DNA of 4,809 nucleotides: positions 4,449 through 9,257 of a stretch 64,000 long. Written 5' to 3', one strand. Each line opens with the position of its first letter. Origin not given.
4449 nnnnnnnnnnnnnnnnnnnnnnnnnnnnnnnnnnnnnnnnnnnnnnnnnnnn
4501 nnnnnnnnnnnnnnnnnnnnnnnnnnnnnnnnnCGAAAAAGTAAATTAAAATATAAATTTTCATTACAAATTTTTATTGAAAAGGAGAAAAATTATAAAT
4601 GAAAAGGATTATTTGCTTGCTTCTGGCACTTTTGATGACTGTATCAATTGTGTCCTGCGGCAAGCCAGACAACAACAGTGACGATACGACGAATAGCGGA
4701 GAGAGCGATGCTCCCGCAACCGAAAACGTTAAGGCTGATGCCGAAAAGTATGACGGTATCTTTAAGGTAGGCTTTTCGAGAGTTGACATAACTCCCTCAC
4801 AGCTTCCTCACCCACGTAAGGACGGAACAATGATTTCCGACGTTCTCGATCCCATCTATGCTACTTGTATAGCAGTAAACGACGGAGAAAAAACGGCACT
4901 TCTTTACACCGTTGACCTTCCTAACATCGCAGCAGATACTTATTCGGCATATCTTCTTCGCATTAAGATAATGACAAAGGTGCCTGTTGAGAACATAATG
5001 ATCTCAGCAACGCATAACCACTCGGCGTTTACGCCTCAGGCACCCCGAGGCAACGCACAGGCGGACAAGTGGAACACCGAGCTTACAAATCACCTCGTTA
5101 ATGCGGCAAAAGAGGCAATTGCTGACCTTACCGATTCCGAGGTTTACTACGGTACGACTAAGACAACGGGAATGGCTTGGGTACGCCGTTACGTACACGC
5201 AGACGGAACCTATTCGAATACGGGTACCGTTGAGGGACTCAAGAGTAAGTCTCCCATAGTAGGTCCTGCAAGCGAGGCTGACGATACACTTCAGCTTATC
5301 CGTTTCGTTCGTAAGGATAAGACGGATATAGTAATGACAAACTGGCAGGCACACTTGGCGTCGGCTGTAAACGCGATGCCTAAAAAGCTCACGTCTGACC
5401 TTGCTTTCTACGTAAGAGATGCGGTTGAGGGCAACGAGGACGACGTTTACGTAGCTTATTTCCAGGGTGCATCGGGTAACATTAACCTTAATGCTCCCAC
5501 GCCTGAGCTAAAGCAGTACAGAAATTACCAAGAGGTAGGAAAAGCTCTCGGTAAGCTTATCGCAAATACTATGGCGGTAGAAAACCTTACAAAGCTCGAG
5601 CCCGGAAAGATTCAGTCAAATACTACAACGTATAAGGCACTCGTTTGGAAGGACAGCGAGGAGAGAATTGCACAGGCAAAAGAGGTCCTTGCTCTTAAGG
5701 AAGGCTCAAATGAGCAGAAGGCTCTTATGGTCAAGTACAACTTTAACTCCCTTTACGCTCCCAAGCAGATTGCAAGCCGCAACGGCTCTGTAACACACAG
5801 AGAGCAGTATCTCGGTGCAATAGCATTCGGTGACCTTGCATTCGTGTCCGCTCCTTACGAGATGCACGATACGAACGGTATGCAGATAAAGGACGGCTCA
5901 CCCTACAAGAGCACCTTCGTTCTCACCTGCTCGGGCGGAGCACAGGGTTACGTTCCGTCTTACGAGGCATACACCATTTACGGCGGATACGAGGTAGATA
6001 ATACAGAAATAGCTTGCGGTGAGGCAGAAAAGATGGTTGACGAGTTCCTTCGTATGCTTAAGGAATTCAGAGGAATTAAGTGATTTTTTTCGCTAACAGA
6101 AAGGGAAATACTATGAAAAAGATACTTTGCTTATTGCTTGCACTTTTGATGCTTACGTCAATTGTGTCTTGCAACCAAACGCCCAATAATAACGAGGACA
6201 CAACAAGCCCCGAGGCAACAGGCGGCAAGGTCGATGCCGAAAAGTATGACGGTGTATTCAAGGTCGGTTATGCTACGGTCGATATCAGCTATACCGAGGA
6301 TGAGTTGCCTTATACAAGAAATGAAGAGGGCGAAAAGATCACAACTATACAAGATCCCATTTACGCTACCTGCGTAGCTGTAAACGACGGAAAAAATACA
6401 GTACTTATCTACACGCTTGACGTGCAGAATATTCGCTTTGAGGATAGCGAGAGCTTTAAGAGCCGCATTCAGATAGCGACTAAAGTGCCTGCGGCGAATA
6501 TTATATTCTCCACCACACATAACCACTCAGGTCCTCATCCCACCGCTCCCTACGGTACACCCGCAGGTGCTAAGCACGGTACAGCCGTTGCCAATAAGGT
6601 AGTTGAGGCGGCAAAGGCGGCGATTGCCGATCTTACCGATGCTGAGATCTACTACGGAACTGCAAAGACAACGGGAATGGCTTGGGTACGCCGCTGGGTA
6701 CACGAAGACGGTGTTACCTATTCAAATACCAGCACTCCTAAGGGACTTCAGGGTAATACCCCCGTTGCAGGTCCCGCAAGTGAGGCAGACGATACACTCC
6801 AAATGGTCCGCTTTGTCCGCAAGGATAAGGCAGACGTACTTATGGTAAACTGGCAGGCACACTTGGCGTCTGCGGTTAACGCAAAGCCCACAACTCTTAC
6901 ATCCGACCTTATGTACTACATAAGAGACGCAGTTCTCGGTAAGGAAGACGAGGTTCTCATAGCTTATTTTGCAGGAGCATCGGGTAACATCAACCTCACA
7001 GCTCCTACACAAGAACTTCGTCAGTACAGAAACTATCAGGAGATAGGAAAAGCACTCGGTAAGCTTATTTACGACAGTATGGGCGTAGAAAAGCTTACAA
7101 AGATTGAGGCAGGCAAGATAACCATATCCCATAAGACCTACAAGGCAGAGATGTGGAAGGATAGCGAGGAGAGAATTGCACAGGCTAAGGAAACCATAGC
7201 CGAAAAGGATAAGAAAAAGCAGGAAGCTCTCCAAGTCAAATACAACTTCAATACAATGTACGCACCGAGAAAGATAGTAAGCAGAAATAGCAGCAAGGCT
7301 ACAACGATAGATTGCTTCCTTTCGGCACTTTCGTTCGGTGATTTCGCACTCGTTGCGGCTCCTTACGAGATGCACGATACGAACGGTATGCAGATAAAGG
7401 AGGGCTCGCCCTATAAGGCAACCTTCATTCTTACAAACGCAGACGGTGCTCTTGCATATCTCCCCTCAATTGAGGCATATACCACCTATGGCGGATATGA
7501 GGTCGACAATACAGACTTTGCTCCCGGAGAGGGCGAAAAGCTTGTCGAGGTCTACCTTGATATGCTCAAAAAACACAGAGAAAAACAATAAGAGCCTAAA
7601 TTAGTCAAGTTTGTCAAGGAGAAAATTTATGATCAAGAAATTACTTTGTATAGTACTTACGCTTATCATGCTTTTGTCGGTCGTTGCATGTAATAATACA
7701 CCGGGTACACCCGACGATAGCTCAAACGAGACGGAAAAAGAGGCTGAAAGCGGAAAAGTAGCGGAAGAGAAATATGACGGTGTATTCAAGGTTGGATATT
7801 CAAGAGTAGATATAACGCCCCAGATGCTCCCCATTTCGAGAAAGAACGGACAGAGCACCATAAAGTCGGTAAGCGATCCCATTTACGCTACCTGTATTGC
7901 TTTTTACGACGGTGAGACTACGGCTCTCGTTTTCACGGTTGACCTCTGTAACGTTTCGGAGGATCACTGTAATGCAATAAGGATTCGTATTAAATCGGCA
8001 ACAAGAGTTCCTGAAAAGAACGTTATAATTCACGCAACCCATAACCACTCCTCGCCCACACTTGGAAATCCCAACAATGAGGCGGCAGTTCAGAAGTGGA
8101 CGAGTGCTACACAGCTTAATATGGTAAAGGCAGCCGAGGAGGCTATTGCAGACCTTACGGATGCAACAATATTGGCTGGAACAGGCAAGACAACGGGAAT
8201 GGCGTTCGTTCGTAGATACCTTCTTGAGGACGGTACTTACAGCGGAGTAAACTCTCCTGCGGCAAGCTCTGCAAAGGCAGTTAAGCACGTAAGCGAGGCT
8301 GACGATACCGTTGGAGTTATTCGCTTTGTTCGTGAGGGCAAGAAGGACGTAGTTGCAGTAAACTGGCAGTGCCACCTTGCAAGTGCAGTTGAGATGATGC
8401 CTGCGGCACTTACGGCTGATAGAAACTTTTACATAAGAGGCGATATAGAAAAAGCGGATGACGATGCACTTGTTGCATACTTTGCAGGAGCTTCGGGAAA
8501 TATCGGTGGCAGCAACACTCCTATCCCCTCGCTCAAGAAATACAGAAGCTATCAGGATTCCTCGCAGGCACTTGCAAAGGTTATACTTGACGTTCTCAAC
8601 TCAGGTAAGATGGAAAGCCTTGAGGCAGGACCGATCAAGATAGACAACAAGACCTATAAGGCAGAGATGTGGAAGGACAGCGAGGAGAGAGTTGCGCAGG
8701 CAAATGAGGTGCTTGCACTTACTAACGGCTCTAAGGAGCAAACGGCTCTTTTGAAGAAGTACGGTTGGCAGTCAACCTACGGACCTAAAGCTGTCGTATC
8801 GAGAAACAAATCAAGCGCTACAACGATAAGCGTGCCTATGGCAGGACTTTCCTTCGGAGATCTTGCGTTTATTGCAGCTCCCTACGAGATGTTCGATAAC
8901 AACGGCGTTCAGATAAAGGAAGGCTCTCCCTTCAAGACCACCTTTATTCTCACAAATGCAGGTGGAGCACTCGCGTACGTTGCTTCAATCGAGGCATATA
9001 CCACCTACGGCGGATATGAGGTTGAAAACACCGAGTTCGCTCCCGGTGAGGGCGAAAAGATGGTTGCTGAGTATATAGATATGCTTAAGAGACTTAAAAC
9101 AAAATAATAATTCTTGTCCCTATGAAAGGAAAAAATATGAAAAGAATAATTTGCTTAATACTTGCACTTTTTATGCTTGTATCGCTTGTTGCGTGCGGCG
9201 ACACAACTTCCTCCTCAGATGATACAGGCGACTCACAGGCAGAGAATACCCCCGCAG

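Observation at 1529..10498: Six-fold tandem array of ceramidase-like lipoproteins in one ~10-kb operon headed by a PPTase and a PHP phosphoesterase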

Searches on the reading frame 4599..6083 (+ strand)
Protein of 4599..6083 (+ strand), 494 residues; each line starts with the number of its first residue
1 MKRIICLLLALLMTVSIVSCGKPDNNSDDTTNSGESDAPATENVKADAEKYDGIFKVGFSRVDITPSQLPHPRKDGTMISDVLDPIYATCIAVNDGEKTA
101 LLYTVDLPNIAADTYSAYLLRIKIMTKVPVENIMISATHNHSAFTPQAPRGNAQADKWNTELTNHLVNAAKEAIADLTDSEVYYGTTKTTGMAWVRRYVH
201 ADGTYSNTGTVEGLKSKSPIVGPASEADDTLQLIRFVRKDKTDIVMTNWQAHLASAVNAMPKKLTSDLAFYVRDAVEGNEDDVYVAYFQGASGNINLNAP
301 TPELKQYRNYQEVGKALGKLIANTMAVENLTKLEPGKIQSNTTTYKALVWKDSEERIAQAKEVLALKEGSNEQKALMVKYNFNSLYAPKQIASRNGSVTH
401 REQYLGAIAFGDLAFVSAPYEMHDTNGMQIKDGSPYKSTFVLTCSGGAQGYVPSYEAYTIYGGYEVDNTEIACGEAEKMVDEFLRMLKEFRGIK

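Call 3: search_protein_families(library=pfam, proteins=[window:4599-6083:+], max_evalue=0.1)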
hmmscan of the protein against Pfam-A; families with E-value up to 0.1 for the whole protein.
window:4599-6083:+ (494 aa): 1 family
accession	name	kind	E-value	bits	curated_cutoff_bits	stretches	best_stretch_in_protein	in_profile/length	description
PF20984.2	PT26-6P_helical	-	0.074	13.7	27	0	232-315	9-98/141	PT26-6P, helical domain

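Call 4: search_protein_families(library=ncbifam, proteins=[window:4599-6083:+], max_evalue=0.1)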
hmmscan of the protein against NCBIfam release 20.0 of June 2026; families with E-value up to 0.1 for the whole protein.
window:4599-6083:+ (494 aa): 4 families
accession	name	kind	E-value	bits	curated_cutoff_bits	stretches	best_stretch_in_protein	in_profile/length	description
NF058647.1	lipo_LytA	equivalog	0.0044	17.2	110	1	1-48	1-46/107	acidic lipoprotein LytA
NF050142.1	PG1828_fam_lipo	equivalog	0.016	15.9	50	1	1-36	1-37/59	PG1828 family lipoprotein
NF053838.1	hit_Bd0108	equivalog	0.019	15.4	40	1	1-48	1-47/94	predatory lifecycle switch protein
NF041193.1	lipo_SP0191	subfamily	0.078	13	75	0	1-51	1-49/190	SP0191 family lipoprotein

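Call 9: find_homologous_proteins(query=window:4599-6083:+, max_evalue=0.001)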
Query window:4599-6083:+ (494 aa): 284 proteins with E <= 0.001 among 7919 candidates; the best 120 are listed.
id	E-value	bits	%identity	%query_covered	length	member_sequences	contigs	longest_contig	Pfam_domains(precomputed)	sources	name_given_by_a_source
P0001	0.0e+0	1088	97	100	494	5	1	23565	-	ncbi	-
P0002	1.5e-295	999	89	99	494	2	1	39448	-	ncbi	-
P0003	1.1e-288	976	86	100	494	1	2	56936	-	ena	-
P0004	6.2e-277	937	82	100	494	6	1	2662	-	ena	-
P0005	8.8e-196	670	62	100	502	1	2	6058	-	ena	-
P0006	1.3e-193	662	61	99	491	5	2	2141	-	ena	-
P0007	5.1e-193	660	62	99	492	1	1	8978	-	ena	-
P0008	1.3e-192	659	62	99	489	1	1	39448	-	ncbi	-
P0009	1.1e-190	653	62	99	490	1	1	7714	-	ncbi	-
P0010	1.7e-190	652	61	99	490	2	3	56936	-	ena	-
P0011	2.0e-190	652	61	100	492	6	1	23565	-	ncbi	-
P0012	1.0e-187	643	60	100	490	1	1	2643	-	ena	-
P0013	4.5e-166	572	56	100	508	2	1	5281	-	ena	-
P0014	3.4e-165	569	55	100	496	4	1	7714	-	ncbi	-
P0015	6.5e-165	568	56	100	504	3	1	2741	-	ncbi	-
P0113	1.0e-95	340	44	90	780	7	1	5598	-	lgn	-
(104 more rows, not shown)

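Call 14: find_encoding_contigs(protein=P0001, flank=10000, max_places=3)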
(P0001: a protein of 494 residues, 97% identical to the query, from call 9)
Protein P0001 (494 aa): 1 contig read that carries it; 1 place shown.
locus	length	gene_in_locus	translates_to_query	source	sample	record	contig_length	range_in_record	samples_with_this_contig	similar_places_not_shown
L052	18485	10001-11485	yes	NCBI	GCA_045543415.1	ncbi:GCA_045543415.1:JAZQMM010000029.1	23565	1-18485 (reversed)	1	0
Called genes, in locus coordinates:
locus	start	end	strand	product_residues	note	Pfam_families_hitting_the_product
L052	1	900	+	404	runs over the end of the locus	PF00180:Iso_dh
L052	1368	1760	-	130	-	-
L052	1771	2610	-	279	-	-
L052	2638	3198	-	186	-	-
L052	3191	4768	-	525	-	PF16510:P22_portal (weak)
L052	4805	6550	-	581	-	-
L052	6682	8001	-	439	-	PF03237:Terminase_6N, PF04466:Terminase_3 (weak)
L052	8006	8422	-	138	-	-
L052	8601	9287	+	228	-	PF01648:ACPS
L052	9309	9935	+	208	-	PF02811:PHP (weak)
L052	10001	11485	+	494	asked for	-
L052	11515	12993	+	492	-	-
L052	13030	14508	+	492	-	-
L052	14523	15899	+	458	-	PF04734:Ceramidase_alk (weak)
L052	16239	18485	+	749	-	?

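Call 15: find_encoding_contigs(protein=P0002, flank=10000, max_places=3)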
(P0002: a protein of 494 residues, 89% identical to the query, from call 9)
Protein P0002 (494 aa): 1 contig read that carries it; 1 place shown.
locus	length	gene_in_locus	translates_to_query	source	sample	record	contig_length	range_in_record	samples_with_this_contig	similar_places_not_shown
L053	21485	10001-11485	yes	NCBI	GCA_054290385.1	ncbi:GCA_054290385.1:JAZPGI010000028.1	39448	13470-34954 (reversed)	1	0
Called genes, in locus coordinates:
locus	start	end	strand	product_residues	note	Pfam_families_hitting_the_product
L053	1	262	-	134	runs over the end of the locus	-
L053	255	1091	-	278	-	PF25209:Phage_capsid_4 (weak)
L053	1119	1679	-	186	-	-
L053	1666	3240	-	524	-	PF16510:P22_portal (weak)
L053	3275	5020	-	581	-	-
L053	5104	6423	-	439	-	PF03237:Terminase_6N, PF04466:Terminase_3 (weak)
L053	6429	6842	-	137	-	-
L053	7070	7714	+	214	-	PF01648:ACPS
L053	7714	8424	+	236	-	PF02811:PHP (weak)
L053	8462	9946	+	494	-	-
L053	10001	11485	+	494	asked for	-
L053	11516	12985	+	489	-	-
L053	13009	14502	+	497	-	-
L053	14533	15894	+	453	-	-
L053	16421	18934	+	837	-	PF00149:Metallophos, PF12850:Metallophos_2 (faint)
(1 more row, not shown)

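Call 16: find_encoding_contigs(protein=P0003, flank=10000, max_places=3)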
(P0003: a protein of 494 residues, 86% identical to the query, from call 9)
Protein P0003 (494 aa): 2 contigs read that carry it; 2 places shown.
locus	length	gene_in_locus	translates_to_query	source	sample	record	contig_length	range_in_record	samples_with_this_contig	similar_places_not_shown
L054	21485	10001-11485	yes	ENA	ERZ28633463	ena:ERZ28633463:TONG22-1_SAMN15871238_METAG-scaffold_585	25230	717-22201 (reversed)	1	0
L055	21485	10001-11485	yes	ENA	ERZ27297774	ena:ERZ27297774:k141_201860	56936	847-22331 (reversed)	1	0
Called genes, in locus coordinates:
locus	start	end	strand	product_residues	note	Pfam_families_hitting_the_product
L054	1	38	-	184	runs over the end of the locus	-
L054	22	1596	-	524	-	PF16510:P22_portal (weak)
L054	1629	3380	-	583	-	-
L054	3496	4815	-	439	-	PF03237:Terminase_6N, PF04466:Terminase_3 (weak)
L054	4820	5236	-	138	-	-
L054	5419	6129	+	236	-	PF01648:ACPS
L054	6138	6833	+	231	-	PF02811:PHP (weak)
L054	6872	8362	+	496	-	-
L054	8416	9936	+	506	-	PF04734:Ceramidase_alk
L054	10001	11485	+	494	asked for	-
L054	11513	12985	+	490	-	-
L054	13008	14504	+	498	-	-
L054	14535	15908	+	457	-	-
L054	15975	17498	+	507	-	-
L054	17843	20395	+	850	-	PF00149:Metallophos, PF12850:Metallophos_2 (faint)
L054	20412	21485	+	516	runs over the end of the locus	-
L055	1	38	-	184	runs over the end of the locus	-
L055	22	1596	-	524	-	PF16510:P22_portal (weak)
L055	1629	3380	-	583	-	-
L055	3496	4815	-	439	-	PF03237:Terminase_6N, PF04466:Terminase_3 (weak)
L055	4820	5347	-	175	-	-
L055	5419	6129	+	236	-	PF01648:ACPS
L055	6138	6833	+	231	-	PF02811:PHP (weak)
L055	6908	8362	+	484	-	-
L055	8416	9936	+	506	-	PF04734:Ceramidase_alk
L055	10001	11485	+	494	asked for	-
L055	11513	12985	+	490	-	-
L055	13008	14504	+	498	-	-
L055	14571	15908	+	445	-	-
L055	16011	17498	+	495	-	-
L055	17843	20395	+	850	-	PF00149:Metallophos, PF12850:Metallophos_2 (faint)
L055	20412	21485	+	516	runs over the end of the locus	-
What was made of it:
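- The same order is seen in four close relatives (calls 14-16).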

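Call 53: search_protein_families(library=pfam, proteins=[P0113], max_evalue=0.0001)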
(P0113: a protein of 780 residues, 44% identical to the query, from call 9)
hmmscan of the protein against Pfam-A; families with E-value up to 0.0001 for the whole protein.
P0113 (780 aa): 0 families

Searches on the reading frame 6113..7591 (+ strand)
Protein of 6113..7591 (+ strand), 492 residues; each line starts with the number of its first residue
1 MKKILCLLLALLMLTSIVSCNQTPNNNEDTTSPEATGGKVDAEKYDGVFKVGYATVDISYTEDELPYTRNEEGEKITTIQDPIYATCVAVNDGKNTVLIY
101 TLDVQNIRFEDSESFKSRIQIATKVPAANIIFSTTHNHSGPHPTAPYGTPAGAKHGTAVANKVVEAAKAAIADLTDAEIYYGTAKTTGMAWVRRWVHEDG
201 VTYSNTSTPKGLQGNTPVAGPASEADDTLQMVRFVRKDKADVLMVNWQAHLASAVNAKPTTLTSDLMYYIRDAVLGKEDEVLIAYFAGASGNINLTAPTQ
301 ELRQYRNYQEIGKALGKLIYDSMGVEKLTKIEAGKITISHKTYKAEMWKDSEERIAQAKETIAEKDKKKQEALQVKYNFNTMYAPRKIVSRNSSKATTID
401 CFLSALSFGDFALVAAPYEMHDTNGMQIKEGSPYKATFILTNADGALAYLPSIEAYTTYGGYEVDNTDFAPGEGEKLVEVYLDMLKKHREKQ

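Call 3: search_protein_families(library=pfam, proteins=[window:6113-7591:+], max_evalue=0.1)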
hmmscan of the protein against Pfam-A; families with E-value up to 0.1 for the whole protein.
window:6113-7591:+ (492 aa): 2 families
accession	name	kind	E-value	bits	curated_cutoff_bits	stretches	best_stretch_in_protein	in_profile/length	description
PF04734.18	Ceramidase_alk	-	0.00012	21.4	32.1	1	79-265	32-217/509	Neutral/alkaline non-lysosomal ceramidase, N-terminal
PF08139.17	LPAM_1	-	0.066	14.1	20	0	1-16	1-16/18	Prokaryotic membrane lipoprotein lipid attachment site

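Call 4: search_protein_families(library=ncbifam, proteins=[window:6113-7591:+], max_evalue=0.1)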
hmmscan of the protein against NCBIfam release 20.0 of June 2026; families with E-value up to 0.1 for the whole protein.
window:6113-7591:+ (492 aa): 3 families
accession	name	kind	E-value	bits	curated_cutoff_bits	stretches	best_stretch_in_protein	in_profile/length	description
NF050142.1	PG1828_fam_lipo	equivalog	0.00065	20.4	50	1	1-32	1-34/59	PG1828 family lipoprotein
NF045961.1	MAG5150_fam_LP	equivalog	0.024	14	80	1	1-31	1-36/331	MAG5150 family histidine triad lipoprotein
NF058647.1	lipo_LytA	equivalog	0.064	13.5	110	0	1-68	1-69/107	acidic lipoprotein LytA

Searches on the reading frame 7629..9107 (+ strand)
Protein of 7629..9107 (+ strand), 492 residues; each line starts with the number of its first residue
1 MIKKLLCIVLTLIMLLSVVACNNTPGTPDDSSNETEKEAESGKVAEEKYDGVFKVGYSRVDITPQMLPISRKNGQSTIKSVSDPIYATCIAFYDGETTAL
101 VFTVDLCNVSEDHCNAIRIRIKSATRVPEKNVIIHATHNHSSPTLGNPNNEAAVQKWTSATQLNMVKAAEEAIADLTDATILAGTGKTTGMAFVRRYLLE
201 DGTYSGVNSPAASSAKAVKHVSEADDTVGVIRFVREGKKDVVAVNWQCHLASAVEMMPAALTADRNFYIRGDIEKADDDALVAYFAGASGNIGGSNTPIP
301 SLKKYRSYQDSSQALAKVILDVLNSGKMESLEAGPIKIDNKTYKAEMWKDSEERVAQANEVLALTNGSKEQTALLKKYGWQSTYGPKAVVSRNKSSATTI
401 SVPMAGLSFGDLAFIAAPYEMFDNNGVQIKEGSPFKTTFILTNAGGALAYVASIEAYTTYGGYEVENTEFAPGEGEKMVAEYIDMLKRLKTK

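Call 3: search_protein_families(library=pfam, proteins=[window:7629-9107:+], max_evalue=0.1)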
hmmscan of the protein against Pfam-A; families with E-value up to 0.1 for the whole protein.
window:7629-9107:+ (492 aa): 2 families
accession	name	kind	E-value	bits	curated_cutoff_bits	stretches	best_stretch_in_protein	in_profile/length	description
PF04734.18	Ceramidase_alk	-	8.5e-05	21.8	32.1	1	85-249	36-203/509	Neutral/alkaline non-lysosomal ceramidase, N-terminal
PF13604.12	AAA_30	-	0.0067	16.6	27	1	160-224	4-65/191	AAA domain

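Call 4: search_protein_families(library=ncbifam, proteins=[window:7629-9107:+], max_evalue=0.1)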
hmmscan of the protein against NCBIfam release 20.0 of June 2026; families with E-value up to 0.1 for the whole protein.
window:7629-9107:+ (492 aa): 1 family
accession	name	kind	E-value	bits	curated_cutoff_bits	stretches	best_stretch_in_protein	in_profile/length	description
NF041428.1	TrsH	subfamily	0.00068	19.8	150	1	2-62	1-59/149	TrsH/TraH family protein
